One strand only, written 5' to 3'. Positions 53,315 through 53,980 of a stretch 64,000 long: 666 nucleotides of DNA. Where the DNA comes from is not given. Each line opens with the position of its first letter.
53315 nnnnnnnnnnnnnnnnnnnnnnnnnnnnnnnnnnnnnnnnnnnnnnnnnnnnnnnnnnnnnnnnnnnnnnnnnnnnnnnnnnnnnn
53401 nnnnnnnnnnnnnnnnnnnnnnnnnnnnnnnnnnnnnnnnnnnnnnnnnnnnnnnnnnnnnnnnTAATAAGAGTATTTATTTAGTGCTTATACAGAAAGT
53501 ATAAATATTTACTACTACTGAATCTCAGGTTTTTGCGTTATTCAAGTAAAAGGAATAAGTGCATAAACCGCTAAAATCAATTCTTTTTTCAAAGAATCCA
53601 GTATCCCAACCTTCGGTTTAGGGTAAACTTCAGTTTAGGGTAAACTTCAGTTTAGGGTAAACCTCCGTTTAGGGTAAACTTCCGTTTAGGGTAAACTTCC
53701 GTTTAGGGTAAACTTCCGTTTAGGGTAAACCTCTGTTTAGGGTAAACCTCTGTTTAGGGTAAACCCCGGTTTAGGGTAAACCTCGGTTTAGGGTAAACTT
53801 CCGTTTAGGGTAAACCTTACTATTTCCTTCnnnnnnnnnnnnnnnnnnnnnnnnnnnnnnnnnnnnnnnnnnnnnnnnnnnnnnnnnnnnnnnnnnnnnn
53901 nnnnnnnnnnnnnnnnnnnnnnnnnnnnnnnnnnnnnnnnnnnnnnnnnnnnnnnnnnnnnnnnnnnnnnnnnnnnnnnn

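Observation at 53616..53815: Array 1: twelve perfect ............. cores at a strict 17-bp period with variable pyrimidine spacers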

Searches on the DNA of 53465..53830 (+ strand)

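Call 80: search_dna_similar(query=window:53465-53830:+, collection=plasmids, mode=distant, max_rows=10)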
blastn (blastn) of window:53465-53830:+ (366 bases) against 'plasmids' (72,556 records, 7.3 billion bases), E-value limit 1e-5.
No match.

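Call 81: search_dna_similar(query=window:53465-53830:+, collection=phages, mode=distant, max_rows=10)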
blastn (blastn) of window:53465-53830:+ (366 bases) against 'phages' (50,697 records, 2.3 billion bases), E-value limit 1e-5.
No match.
